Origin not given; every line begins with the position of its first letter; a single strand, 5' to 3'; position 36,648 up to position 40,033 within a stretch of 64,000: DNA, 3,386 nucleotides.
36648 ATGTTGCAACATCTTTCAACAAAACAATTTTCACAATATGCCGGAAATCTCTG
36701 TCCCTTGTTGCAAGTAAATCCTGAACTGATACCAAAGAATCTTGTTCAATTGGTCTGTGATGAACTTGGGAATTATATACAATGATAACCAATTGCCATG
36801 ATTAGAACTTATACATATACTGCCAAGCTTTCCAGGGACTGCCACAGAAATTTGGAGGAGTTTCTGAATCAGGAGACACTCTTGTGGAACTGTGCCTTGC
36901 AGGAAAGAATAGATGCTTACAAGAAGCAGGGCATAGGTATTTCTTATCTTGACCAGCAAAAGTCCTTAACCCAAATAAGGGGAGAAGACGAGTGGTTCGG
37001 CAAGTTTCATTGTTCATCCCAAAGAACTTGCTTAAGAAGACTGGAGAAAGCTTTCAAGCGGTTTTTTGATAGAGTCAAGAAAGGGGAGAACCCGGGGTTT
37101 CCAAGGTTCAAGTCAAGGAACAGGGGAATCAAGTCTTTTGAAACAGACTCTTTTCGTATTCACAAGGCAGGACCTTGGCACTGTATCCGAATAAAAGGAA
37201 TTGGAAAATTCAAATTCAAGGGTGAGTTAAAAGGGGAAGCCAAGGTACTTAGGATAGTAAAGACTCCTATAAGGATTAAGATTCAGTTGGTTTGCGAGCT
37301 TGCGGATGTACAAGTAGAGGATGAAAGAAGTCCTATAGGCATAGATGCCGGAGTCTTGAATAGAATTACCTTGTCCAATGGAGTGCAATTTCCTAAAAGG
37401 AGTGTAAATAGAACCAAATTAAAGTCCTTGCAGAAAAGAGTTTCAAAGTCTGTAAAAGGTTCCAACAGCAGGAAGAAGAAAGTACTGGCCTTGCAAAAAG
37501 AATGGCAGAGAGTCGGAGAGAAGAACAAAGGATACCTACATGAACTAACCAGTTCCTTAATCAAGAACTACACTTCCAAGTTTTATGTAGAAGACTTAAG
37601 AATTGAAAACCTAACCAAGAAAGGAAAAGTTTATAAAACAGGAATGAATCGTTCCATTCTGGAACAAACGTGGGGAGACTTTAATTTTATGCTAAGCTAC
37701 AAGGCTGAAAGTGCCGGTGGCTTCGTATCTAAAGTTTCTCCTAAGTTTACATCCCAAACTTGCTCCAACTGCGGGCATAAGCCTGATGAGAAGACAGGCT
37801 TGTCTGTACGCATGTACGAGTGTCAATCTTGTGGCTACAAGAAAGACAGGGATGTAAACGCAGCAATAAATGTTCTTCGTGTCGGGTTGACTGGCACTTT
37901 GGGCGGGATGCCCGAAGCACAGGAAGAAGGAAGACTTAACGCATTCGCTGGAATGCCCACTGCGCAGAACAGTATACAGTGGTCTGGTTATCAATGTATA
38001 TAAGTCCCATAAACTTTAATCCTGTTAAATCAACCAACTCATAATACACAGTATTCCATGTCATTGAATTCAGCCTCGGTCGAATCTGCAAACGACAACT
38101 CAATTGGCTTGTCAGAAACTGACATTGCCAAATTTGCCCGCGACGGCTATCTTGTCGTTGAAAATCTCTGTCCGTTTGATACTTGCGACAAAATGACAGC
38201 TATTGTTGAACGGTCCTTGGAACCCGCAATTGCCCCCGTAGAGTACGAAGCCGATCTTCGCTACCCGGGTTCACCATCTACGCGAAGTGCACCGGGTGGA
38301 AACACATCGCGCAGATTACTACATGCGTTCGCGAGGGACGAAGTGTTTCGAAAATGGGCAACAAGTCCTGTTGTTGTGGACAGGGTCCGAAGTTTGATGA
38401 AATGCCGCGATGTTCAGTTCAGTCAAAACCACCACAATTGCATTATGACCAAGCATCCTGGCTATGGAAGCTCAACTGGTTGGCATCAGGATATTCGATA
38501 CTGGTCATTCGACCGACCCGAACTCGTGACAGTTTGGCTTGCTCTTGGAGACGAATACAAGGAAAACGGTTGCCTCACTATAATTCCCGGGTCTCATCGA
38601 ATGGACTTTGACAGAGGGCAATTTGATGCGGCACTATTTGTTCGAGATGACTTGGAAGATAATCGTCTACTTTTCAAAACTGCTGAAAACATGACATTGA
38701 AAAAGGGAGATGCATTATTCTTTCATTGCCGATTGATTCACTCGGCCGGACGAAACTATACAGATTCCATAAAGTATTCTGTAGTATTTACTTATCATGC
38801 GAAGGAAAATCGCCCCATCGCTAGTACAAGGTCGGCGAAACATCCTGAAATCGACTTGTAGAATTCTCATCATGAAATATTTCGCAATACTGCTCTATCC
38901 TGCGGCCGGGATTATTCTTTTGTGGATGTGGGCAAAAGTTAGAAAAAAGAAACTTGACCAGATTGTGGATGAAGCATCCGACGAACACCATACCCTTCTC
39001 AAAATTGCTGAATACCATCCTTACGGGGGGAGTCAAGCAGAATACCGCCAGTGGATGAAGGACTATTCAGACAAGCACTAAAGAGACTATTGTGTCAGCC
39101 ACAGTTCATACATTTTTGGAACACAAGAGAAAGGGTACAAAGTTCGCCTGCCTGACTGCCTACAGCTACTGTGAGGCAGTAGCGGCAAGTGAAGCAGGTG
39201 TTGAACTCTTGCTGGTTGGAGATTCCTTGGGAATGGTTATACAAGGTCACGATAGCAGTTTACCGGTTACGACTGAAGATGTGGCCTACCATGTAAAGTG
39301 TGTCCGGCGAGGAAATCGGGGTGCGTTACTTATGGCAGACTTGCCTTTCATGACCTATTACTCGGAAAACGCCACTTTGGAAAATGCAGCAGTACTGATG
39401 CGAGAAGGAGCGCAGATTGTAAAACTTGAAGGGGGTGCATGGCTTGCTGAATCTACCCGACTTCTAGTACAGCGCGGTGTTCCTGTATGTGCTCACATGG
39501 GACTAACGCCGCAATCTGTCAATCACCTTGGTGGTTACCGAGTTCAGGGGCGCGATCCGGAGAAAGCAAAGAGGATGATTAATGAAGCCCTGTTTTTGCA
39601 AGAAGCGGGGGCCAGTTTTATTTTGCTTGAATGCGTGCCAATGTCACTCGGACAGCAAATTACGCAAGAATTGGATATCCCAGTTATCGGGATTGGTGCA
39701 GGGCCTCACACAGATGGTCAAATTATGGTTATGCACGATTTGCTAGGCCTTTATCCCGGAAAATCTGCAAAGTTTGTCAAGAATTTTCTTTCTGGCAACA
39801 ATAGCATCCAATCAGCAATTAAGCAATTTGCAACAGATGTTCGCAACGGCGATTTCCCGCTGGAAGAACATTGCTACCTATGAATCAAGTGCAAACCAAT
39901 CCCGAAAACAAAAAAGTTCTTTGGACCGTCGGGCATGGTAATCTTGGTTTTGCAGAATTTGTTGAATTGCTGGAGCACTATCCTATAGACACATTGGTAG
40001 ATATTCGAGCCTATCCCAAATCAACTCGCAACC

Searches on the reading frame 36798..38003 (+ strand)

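Call 10: search_protein_families(library=ncbifam, proteins=[window:36798-38003:+], max_evalue=0.001)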
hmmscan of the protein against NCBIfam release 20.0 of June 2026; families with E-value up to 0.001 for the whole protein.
window:36798-38003:+ (401 aa): 7 families
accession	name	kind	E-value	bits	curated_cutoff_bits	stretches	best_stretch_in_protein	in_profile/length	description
NF040570.1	guided_TnpB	subfamily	4.3e-62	210.6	100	1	16-361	12-388/389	RNA-guided endonuclease TnpB family protein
NF038281.1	IS200_TnpB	exception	1.2e-57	195.7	425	1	27-363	26-359/360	IS200/IS605 family element RNA-guided endonuclease TnpB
NF038280.1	IS607_TnpB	exception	1.3e-25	90.3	350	1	94-363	106-392/431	IS607 family element RNA-guided endonuclease TnpB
NF038192.1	V_cas_c2c8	exception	6e-23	81.7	350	1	72-331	152-456/457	type V CRISPR-associated protein C2c8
NF049972.1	CRISPR_Cas12f2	exception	1.7e-17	63.4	450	1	202-364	359-520/524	type V CRISPR-associated effector Cas12f2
TIGR01766.2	TIGR01766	domain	4.9e-08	33.4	32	1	243-319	5-82/82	IS200/IS605 family accessory protein TnpB-related protein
NF045604.1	cas_Cas12e_CasX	equivalog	0.00031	19.2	200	0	305-327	738-760/886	type V CRISPR RNA-guided endonuclease Cas12e/CasX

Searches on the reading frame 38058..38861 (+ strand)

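Call 10: search_protein_families(library=ncbifam, proteins=[window:38058-38861:+], max_evalue=0.001)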
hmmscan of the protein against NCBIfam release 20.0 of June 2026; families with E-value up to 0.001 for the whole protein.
window:38058-38861:+ (267 aa): 3 families
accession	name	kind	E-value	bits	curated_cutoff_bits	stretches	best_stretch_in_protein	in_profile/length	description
TIGR02408.1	ectoine_ThpD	equivalog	1.9e-15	57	336.5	1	11-252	10-253/277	ectoine hydroxylase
NF052437.1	MPhHdxlPhnYGIM8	equivalog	1.2e-07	31.5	500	1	98-249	77-216/260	methylphosphonate hydroxylase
TIGR01762.1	chlorin-enz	subfamily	1.4e-07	31.1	226.3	1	103-185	73-163/288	chlorinating enzyme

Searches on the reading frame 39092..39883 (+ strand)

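Call 10: search_protein_families(library=ncbifam, proteins=[window:39092-39883:+], max_evalue=0.001)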
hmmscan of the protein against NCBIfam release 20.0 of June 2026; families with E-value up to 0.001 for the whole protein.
window:39092-39883:+ (263 aa): 2 families
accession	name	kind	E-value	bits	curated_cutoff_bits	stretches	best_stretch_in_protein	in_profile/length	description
NF001452.0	PRK00311.1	subfamily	6.2e-106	353.6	272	1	3-262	5-266/267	3-methyl-2-oxobutanoate hydroxymethyltransferase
TIGR00222.1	panB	equivalog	2e-100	335.7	207.55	1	3-262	3-263/264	3-methyl-2-oxobutanoate hydroxymethyltransferase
